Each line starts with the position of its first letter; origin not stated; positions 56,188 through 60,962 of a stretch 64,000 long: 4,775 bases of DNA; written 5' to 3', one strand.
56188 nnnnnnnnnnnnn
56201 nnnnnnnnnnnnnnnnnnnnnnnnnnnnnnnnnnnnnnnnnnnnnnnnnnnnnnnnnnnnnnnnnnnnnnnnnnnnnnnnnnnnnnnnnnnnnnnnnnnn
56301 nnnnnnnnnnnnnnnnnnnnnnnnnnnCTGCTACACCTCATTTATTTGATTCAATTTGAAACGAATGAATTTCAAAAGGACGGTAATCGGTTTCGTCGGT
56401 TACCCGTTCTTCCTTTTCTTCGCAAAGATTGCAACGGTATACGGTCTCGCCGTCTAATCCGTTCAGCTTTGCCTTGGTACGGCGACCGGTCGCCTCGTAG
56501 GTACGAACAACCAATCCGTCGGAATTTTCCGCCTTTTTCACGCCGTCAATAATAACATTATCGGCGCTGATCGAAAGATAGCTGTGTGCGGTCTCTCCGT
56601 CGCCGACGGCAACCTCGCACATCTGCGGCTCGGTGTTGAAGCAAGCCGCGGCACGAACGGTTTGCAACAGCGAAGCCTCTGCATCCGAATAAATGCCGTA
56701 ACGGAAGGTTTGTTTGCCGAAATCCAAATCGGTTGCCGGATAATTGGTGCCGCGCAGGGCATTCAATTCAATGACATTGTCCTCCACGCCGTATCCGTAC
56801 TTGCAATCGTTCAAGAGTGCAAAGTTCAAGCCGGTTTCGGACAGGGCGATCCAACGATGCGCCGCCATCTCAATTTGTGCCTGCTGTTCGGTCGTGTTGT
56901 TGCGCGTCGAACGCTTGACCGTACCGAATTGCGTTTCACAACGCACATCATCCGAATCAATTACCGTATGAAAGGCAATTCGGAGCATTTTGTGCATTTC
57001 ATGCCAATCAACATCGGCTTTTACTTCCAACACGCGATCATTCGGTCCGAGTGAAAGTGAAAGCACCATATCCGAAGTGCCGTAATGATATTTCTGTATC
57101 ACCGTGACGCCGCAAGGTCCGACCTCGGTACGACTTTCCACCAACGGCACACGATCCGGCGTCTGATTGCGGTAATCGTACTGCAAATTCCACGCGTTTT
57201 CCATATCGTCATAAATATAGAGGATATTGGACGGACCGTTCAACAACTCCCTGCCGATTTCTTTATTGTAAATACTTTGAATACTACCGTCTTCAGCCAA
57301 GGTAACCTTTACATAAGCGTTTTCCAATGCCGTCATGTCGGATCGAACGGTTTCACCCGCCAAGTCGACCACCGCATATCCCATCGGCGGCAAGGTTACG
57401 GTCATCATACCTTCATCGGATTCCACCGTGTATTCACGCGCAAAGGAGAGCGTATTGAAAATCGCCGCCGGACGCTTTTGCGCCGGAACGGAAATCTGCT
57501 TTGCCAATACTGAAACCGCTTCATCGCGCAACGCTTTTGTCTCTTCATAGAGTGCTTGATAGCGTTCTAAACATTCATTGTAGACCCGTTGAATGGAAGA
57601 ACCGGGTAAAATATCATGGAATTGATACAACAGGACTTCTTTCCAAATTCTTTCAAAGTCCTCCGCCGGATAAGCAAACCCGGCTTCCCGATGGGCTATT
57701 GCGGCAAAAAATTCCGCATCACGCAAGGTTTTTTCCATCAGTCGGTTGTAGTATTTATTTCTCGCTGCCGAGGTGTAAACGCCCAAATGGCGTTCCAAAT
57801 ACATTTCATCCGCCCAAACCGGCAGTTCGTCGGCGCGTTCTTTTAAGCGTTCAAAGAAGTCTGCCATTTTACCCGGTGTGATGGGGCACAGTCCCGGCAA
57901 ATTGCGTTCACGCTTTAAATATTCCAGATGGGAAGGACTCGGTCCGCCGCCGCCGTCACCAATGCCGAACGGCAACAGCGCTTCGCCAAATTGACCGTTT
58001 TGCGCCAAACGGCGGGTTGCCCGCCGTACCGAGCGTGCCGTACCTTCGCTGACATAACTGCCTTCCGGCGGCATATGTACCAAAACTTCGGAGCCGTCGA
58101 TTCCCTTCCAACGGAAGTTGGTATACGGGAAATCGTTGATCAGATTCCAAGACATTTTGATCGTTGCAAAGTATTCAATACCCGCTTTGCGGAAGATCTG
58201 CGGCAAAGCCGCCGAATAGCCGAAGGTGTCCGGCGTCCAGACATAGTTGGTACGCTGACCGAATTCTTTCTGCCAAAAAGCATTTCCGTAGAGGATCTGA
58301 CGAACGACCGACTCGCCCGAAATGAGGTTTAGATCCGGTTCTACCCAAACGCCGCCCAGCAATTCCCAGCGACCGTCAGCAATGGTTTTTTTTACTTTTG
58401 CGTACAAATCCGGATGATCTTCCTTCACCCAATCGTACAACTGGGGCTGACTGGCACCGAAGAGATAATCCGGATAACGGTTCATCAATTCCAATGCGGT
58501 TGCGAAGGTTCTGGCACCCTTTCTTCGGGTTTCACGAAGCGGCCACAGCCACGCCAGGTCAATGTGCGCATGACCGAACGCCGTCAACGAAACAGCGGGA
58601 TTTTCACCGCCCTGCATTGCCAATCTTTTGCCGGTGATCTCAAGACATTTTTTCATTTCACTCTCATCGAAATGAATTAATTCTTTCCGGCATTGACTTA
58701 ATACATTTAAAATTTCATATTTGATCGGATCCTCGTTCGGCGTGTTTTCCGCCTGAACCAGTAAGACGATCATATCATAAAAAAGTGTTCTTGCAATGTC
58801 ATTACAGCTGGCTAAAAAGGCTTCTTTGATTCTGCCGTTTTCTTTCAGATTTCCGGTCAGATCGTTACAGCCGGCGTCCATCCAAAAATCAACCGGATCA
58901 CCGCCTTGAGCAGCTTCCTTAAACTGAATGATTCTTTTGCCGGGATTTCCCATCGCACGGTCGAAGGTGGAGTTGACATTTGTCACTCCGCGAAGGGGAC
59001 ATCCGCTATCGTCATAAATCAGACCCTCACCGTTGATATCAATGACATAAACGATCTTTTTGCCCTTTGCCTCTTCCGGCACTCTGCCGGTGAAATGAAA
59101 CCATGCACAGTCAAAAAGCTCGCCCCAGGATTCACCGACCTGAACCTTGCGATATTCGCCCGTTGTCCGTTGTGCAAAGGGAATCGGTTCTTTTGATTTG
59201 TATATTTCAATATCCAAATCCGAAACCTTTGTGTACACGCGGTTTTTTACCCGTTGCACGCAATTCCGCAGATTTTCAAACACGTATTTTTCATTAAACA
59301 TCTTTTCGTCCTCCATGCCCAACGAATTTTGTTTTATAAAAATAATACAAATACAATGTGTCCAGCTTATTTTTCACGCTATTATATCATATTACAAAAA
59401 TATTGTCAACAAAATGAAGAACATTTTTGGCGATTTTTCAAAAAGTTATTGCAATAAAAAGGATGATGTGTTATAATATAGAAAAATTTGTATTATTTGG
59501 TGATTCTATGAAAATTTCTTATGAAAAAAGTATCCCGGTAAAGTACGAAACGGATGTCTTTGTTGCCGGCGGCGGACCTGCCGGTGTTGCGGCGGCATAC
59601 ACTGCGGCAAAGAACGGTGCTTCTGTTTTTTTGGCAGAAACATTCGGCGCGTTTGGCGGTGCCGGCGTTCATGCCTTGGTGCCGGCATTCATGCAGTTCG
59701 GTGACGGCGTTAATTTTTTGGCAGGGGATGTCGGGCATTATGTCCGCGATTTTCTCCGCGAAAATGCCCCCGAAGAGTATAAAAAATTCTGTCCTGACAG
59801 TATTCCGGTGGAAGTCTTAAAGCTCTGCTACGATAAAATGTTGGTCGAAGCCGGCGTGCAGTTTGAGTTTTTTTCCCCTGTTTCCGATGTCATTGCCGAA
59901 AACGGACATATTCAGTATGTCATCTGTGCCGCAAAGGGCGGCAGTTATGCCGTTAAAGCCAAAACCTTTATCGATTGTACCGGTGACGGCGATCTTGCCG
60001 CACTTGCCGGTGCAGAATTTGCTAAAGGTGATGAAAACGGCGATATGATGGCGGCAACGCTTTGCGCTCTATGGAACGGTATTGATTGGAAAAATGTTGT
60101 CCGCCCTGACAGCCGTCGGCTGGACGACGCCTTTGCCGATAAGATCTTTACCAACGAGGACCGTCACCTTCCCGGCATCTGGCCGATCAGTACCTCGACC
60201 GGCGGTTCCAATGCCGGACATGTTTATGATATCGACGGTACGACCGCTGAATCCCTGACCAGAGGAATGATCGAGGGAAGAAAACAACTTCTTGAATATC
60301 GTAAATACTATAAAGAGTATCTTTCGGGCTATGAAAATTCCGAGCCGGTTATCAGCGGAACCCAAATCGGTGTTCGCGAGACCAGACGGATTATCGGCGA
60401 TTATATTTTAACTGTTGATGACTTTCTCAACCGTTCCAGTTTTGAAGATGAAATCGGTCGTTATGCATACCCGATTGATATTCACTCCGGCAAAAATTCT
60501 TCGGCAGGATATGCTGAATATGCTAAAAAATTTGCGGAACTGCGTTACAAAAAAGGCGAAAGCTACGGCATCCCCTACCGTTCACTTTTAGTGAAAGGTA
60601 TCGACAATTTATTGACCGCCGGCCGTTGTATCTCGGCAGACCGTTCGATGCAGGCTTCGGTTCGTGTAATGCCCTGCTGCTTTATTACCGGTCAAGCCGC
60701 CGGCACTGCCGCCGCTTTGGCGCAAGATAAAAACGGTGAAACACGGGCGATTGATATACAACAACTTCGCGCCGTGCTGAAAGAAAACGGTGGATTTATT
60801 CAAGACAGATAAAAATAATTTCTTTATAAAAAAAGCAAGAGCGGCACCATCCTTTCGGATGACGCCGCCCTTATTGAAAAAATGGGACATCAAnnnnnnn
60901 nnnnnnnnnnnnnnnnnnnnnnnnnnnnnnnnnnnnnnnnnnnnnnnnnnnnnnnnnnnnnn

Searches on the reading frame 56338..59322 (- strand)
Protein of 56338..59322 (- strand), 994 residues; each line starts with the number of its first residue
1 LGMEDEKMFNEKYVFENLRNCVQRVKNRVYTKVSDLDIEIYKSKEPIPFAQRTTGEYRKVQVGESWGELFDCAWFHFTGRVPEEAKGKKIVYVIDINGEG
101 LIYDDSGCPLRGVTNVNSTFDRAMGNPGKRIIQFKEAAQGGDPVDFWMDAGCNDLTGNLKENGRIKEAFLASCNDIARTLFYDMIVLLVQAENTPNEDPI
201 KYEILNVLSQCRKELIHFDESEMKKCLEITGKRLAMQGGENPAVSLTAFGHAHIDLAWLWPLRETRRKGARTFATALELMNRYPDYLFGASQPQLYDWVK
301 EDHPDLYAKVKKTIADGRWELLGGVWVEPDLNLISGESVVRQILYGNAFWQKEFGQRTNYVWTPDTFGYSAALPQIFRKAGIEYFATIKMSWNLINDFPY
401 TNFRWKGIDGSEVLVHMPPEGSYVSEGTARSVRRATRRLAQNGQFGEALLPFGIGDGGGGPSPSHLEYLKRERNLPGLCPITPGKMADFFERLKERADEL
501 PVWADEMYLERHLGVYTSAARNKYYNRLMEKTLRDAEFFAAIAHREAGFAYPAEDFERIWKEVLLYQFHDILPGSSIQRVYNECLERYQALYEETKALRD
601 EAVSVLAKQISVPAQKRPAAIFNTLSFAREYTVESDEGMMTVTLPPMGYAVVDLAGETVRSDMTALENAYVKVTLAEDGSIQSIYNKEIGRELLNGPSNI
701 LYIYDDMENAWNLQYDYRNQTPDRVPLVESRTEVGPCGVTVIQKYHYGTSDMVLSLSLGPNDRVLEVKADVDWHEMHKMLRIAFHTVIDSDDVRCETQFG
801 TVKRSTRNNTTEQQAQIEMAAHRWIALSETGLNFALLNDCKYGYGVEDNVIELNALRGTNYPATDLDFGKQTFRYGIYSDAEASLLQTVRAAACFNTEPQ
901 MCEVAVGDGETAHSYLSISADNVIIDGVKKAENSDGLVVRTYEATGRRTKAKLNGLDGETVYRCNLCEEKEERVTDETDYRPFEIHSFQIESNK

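Call 8: search_protein_families(library=pfam, proteins=[window:56338-59322:-], max_evalue=0.01)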
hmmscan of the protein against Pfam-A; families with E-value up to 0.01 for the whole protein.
window:56338-59322:- (994 aa): 6 families
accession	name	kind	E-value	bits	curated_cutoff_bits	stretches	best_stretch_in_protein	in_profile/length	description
PF01074.27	Glyco_hydro_38N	-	2.7e-86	289.8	25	1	247-504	3-270/270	Glycosyl hydrolases family 38 N-terminal domain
PF07748.19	Glyco_hydro_38C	-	1.2e-42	147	25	1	666-863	1-204/206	Glycosyl hydrolases family 38 C-terminal domain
PF09261.16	Alpha-mann_mid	-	1.3e-27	96.2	31.1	1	511-606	2-96/96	Alpha mannosidase middle domain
PF17677.7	Glyco_hydro38C2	-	6.1e-15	55.5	22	1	922-988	1-72/72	Glycosyl hydrolases family 38 C-terminal beta sandwich domain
PF03065.20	Glyco_hydro_57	-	2.3e-07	30.9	21.2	1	294-394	78-178/291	Glycosyl hydrolase family 57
PF22907.2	Ams1-like_1st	-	9.7e-07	29.1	27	1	38-116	10-87/145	Alpha-mannosidase, jelly roll domain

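Call 86: search_solved_structures(query=window:56338-59322:-, max_evalue=0.00001)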
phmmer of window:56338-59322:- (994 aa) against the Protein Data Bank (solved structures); distinct sequences matched with E-value up to 0.00001: 17.
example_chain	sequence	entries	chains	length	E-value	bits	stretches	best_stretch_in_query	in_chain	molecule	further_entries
7vqo_A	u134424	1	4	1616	3e-146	492.1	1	49-935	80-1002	Ams1, Nbr1 and malE fusion protein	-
6lz1_A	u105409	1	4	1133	1.4e-142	479.9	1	61-991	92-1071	Ams1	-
7dd9_A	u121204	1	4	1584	4.1e-142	478.4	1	61-991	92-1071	Alpha-mannosidase,ZZ-type zinc finger-containing protein P35G2.11c,Maltose/maltodextrin-bi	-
7ufr_A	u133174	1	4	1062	2.5e-130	439.4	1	15-968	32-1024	Alpha-mannosidase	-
7ufu_A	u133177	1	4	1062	3.2e-129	435.7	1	15-968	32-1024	Alpha-mannosidase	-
5jm0_A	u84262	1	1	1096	3.9e-119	402.3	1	55-945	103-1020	Alpha-mannosidase,Alpha-mannosidase,Alpha-mannosidase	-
7ufs_A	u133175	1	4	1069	9.2e-118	397.8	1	21-969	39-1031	Alpha-mannosidase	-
7uft_A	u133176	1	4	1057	5e-110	372.2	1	57-974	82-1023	Alpha-mannosidase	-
3lvt_A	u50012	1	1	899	5e-17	64.4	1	517-632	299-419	Glycosyl hydrolase, family 38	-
5kbp_A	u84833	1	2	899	8.5e-17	63.6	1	517-632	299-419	Glycosyl hydrolase, family 38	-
2wyh_A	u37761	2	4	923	5.8e-14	54.2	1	235-630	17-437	ALPHA-MANNOSIDASE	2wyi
1hty_A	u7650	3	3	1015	5e-08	34.6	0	248-398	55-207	ALPHA-MANNOSIDASE II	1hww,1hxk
6rpc_A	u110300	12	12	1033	5.2e-08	34.5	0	248-398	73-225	Alpha-mannosidase 2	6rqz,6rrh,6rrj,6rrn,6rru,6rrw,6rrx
1qwu_A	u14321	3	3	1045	5.2e-08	34.5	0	248-398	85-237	Alpha-mannosidase II | Alpha-mannosidase 2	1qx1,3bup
1ps3_A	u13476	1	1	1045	5.4e-08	34.5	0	248-398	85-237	Alpha-mannosidase II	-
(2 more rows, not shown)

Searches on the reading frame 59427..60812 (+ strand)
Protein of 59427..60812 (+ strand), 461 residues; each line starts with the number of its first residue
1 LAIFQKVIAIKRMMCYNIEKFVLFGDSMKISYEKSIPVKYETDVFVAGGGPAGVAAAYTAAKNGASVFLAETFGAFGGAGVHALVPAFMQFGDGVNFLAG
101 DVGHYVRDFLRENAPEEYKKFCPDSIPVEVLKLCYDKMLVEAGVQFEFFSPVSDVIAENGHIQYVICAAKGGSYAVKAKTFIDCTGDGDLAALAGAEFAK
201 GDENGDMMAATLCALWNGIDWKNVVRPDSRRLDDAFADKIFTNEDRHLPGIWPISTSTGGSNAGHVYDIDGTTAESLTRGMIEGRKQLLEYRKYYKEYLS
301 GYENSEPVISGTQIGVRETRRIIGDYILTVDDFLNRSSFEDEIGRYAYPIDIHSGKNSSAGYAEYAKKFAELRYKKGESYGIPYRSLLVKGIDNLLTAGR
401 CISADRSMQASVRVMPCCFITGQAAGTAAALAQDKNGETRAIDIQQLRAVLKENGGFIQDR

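Call 8: search_protein_families(library=pfam, proteins=[window:59427-60812:+], max_evalue=0.01)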
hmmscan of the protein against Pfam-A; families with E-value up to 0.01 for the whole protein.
window:59427-60812:+ (461 aa): 8 families
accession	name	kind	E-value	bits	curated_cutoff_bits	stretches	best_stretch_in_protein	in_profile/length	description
PF12831.13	FAD_oxidored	-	3e-101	340.2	27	1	43-451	1-416/416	FAD dependent oxidoreductase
PF00890.30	FAD_binding_2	-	4.1e-05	23.4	20.4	1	43-79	1-37/414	FAD binding domain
PF07992.20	Pyr_redox_2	-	5.6e-05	23.1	26.1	1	43-72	2-31/291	Pyridine nucleotide-disulphide oxidoreductase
PF01266.30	DAO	-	7.4e-05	22.9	27.9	0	43-79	1-38/353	FAD dependent oxidoreductase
PF01946.23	Thi4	-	0.00025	20.8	26.2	1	40-79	16-56/235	Thi4 family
PF03486.20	HI0933_like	-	0.0003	20.8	50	1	43-76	2-35/244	HI0933-like protein Rossmann domain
PF01134.28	GIDA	-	0.002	17.7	22.1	1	43-70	1-28/391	Glucose inhibited division protein A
PF13450.12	NAD_binding_8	-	0.0025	18.5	21.9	1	46-111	1-66/68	NAD(P)-binding Rossmann-like domain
